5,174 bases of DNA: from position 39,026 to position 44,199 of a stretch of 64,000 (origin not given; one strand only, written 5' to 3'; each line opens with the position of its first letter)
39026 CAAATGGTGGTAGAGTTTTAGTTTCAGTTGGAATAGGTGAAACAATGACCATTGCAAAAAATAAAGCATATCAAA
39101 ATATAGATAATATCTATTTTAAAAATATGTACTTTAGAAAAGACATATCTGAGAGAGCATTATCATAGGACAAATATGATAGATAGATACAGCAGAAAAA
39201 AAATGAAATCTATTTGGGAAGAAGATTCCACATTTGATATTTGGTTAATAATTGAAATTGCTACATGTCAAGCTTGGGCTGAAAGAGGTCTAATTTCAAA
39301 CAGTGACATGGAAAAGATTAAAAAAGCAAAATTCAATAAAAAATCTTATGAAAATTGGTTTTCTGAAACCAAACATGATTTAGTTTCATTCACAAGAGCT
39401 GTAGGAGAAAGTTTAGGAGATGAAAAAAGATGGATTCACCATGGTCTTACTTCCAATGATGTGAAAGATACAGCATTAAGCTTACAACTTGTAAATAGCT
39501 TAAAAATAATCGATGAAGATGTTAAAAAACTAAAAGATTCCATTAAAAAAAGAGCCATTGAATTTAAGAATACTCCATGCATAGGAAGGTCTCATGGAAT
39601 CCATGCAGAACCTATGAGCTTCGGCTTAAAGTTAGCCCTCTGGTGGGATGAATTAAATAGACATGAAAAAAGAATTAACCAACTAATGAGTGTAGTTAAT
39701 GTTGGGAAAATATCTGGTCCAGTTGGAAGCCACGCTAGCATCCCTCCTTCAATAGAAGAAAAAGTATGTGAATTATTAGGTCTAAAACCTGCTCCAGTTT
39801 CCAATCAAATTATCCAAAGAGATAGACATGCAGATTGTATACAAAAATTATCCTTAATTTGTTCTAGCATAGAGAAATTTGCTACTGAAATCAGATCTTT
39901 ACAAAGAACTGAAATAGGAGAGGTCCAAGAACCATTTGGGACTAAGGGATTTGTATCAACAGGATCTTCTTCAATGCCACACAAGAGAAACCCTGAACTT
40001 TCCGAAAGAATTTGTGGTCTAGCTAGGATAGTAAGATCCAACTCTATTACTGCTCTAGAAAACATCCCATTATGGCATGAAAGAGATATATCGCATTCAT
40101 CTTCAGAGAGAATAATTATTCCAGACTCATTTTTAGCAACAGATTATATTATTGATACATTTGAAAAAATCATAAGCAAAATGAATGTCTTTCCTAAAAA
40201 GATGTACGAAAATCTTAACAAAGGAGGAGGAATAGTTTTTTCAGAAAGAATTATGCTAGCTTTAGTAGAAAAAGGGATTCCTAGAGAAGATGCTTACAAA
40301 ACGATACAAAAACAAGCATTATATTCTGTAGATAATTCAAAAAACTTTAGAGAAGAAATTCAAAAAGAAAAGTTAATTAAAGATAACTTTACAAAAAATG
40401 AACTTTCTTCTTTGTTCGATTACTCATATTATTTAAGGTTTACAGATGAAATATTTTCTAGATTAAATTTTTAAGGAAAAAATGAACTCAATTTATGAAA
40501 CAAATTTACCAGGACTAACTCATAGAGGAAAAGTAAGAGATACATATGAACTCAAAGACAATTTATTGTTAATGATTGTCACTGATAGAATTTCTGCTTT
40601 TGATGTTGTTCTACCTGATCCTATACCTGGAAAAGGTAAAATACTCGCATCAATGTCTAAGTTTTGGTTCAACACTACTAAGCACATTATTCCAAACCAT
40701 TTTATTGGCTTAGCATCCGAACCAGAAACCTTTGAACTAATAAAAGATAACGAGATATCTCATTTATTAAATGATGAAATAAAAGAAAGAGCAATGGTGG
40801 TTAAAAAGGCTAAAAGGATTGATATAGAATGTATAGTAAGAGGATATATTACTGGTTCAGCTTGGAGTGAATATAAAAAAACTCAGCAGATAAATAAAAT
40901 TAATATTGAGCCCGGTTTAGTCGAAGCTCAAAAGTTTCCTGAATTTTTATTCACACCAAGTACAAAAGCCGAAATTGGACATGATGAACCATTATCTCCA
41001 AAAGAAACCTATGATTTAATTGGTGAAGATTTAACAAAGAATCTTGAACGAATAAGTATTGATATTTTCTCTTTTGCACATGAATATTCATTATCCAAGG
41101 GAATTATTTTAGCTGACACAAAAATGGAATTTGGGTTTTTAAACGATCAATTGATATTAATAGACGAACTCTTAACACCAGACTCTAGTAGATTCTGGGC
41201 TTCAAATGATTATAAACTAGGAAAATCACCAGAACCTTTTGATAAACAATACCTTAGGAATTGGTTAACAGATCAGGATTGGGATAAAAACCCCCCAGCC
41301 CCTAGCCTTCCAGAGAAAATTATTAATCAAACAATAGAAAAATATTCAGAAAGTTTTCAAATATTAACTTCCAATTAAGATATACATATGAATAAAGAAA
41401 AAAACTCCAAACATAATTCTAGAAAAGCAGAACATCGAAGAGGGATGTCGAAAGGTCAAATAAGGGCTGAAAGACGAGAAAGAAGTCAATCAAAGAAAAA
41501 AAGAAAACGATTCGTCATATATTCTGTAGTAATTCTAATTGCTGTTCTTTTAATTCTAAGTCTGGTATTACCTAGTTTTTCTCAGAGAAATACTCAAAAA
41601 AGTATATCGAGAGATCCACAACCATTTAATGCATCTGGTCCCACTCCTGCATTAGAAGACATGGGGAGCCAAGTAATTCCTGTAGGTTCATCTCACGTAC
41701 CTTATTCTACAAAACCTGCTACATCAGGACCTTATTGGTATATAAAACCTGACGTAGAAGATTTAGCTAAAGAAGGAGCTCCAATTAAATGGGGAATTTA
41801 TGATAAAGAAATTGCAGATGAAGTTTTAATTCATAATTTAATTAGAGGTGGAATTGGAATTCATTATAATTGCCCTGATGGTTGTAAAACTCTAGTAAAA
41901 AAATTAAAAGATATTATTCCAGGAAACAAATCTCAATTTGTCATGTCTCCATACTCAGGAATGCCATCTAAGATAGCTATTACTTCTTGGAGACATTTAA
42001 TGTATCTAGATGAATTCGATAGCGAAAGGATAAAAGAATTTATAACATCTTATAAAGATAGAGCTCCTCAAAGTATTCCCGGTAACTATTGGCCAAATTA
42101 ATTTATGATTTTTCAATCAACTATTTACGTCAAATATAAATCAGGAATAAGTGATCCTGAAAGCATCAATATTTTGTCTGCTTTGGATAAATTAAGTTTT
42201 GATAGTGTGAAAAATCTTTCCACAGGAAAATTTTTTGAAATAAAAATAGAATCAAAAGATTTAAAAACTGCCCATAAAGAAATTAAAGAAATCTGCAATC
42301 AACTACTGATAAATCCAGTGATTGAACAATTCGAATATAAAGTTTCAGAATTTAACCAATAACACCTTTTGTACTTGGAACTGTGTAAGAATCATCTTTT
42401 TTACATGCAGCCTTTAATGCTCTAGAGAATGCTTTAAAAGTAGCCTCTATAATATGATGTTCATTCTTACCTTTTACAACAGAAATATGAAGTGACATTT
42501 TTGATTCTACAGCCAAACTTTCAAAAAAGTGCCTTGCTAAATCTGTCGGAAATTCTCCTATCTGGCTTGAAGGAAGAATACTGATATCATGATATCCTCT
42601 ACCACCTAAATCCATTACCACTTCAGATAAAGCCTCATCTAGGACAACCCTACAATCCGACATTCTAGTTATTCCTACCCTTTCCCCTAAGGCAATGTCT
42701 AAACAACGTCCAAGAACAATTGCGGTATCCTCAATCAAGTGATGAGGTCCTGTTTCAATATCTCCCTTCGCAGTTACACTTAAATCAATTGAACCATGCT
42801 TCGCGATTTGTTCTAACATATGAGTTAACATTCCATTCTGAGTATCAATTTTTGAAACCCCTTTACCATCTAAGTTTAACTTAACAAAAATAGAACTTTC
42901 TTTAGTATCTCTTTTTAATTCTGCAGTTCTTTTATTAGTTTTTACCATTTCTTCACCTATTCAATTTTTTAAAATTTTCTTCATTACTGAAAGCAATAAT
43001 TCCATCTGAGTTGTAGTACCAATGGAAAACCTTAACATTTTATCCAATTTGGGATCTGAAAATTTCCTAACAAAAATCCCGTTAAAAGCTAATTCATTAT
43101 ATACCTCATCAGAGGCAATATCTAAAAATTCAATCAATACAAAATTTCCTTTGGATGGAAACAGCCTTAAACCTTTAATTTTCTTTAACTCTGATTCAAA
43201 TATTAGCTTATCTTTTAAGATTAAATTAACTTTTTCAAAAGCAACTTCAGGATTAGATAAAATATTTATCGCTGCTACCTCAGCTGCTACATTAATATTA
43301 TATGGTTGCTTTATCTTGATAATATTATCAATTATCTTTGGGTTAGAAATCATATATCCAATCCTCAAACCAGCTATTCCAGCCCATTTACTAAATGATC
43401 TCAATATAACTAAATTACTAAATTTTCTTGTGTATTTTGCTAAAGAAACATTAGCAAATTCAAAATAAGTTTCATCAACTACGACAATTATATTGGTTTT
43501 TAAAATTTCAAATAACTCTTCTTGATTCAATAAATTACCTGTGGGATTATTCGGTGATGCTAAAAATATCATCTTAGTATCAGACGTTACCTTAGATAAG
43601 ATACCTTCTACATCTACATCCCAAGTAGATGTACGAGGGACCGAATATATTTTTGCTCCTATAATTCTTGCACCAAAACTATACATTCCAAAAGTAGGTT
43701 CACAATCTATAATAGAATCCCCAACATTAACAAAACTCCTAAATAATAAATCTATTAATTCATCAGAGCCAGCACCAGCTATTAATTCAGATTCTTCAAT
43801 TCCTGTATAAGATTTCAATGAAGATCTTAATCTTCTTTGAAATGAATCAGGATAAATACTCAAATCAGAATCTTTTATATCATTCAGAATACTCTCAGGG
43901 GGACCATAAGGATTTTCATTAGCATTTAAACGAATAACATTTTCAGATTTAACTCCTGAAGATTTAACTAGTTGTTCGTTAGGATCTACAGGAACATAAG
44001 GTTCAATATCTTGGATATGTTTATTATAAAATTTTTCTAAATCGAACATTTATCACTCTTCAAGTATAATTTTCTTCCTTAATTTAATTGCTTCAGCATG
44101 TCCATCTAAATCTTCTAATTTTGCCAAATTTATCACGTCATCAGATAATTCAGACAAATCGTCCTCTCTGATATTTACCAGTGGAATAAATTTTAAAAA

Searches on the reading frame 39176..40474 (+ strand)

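Call 26: search_protein_families(library=pfam, max_evalue=1e-8, proteins=[window:39176-40474:+])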
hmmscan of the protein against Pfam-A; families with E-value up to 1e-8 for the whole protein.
window:39176-40474:+ (432 aa): 2 families
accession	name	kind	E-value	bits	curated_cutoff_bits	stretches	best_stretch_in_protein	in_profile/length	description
PF00206.25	Lyase_1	-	2.4e-49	168.9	27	1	8-285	8-309/312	Lyase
PF10397.14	ADSL_C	-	1.7e-19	70.4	32.7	1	352-429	1-78/79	Adenylosuccinate lyase C-terminus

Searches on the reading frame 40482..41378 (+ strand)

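Call 26: search_protein_families(library=pfam, max_evalue=1e-8, proteins=[window:40482-41378:+])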
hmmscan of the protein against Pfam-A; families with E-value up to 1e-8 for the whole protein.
window:40482-41378:+ (298 aa): 1 family
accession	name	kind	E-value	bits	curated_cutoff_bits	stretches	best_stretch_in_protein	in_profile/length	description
PF01259.24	SAICAR_synt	-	1.9e-73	247.5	20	1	13-272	2-231/233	SAICAR synthetase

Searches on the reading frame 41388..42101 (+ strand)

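Call 26: search_protein_families(library=pfam, max_evalue=1e-8, proteins=[window:41388-42101:+])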
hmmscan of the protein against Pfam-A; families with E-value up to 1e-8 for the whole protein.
window:41388-42101:+ (237 aa): 1 family
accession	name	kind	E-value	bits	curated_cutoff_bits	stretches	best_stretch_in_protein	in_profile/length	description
PF11303.13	DUF3105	-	1.3e-21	77.5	25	1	103-227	7-122/130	Protein of unknown function (DUF3105)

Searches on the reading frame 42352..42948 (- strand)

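Call 26: search_protein_families(library=pfam, max_evalue=1e-8, proteins=[window:42352-42948:-])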
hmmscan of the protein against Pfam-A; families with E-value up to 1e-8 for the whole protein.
window:42352-42948:- (198 aa): 1 family
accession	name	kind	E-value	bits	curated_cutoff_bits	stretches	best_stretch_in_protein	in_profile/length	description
PF00475.24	IGPD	-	3.7e-52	176.7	27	1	36-178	1-144/144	Imidazoleglycerol-phosphate dehydratase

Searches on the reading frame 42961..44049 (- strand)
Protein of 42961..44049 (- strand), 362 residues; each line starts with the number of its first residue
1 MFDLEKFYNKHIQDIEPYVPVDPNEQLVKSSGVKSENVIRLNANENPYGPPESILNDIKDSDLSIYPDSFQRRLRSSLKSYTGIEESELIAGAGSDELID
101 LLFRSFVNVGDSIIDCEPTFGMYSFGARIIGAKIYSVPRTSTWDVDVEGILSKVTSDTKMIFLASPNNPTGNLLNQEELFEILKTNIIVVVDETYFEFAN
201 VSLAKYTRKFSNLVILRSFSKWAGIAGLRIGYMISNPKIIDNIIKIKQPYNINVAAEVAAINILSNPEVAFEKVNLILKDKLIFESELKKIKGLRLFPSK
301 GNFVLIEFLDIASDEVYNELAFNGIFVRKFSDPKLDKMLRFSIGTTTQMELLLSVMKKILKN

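Call 26: search_protein_families(library=pfam, max_evalue=1e-8, proteins=[window:42961-44049:-])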
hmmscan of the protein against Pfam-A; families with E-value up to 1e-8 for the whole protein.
window:42961-44049:- (362 aa): 1 family
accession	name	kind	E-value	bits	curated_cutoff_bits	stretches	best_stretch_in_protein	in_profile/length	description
PF00155.27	Aminotran_1_2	-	6.5e-53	180.6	19.7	1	37-353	2-358/361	Aminotransferase class I and II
